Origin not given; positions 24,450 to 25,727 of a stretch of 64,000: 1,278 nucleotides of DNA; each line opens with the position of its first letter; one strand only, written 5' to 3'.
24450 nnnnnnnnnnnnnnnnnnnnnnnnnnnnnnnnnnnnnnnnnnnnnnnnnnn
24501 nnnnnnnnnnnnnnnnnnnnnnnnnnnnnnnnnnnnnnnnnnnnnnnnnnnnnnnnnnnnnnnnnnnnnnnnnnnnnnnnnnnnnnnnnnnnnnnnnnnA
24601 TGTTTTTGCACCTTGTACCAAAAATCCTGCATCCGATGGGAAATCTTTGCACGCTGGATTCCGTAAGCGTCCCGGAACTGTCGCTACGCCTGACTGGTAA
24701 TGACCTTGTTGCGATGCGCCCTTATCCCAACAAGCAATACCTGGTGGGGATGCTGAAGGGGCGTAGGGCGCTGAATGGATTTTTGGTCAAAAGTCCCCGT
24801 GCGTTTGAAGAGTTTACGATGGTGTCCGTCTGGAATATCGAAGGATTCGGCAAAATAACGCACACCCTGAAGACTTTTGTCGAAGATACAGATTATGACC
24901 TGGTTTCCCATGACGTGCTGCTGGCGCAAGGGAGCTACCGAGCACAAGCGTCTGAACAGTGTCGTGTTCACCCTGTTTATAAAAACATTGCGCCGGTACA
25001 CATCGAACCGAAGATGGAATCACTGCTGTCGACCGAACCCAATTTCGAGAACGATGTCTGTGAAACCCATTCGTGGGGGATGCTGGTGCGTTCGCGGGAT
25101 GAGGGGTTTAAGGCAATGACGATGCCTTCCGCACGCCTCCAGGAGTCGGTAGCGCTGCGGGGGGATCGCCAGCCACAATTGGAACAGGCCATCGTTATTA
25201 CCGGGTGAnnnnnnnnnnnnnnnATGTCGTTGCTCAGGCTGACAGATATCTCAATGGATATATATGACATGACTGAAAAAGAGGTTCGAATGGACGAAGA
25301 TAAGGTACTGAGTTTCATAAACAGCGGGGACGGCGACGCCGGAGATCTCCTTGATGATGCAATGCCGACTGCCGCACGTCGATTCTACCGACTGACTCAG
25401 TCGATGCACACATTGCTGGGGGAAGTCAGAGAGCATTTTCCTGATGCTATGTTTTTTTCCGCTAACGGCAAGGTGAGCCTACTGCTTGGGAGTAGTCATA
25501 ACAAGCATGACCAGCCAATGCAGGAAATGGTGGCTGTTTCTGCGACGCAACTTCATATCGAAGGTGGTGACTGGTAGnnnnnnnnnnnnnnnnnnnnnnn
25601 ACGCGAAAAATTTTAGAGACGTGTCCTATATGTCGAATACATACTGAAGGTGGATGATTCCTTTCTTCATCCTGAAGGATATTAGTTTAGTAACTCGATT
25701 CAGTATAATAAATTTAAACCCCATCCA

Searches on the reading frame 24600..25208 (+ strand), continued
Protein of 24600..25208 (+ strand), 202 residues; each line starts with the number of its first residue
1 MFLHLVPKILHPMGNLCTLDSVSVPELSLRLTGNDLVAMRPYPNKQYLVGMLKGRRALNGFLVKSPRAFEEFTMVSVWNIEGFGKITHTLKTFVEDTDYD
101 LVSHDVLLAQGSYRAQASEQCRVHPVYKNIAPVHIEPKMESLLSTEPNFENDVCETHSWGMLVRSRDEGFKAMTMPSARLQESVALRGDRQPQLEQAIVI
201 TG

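Call 88: find_encoding_contigs(protein=P0205, flank=5000, max_places=2)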
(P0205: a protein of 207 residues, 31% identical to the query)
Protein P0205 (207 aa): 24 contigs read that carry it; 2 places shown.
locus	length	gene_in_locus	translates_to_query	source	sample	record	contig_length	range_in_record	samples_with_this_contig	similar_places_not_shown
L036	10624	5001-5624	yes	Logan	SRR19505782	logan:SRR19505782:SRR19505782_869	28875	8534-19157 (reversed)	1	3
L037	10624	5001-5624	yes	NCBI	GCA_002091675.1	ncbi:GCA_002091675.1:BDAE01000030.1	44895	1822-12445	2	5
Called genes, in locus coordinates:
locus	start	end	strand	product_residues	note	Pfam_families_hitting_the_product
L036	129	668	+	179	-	PF08719:NADAR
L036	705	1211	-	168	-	-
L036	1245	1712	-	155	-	-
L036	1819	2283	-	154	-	-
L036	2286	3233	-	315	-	PF04381:RdgC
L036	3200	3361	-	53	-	-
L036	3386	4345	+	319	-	PF13441:Gly-zipper_YMGG, PF13488:Gly-zipper_Omp, PF00691:OmpA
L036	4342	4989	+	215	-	-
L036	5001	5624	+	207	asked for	PF19475:DUF6012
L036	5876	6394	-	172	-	-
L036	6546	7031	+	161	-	-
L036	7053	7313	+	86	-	-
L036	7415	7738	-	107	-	-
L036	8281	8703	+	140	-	-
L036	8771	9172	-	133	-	-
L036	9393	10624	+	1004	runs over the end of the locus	PF13700:DUF4158, PF01526:DDE_Tnp_Tn3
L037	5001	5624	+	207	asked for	PF19475:DUF6012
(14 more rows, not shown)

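Call 89: find_encoding_contigs(protein=P0257, flank=5000, max_places=2)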
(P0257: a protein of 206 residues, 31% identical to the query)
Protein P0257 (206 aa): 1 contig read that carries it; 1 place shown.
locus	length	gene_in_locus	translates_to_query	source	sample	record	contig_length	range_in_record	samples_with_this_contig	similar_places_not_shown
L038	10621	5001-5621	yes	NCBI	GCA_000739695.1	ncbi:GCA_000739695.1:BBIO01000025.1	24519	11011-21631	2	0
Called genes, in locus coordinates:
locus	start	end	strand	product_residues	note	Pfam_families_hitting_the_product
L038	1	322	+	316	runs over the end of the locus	PF00437:T2SSE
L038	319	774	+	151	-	-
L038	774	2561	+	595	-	PF02534:T4SS-DNA_transf, PF10412:TrwB_AAD_bind, PF12696:TraG-D_C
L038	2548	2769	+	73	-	PF27712:TraD_b_g-type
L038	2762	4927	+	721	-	PF08401:ArdcN, PF18818:MPTase-PolyVal, PF18974:DUF5710, PF13362:Toprim_3, PF13662:Toprim_4 (weak)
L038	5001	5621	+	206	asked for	PF19475:DUF6012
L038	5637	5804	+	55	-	-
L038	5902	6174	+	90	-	-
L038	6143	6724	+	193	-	-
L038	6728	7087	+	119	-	PF21983:NikA-like, PF01402:RHH_1 (weak)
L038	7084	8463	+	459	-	PF03432:Relaxase, PF22863:TraI_middle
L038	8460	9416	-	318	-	PF22769:DCD (weak)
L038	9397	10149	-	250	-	PF00702:Hydrolase, PF08282:Hydrolase_3 (faint), PF12710:HAD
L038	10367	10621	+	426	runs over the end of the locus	PF01381:HTH_3, PF13560:HTH_31, PF00145:DNA_methylase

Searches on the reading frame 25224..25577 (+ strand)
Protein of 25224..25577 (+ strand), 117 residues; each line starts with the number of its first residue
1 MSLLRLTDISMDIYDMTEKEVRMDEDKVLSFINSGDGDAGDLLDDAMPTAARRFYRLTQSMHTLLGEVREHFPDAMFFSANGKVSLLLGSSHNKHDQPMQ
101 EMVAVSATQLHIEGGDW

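Call 4: search_protein_families(library=pfam, proteins=[window:25224-25577:+], max_evalue=0.1)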
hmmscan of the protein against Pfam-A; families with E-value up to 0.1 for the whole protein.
window:25224-25577:+ (117 aa): 0 families

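Call 6: search_protein_families(library=padloc, proteins=[window:25224-25577:+], max_evalue=1)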
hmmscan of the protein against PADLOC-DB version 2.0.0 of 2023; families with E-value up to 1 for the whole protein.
window:25224-25577:+ (117 aa): 0 families

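Call 47: search_protein_families(library=phrogs, proteins=[window:25224-25577:+], max_evalue=0.01)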
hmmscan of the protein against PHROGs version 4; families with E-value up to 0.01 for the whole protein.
window:25224-25577:+ (117 aa): 1 family
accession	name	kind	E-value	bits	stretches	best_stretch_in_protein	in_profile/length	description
phrog_27273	-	unknown function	9.3e-26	91.2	1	21-117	3-101/101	-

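Call 48: search_protein_families(library=ncbifam, proteins=[window:25224-25577:+], max_evalue=0.01)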
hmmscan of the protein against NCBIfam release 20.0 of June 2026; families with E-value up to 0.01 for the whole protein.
window:25224-25577:+ (117 aa): 0 families
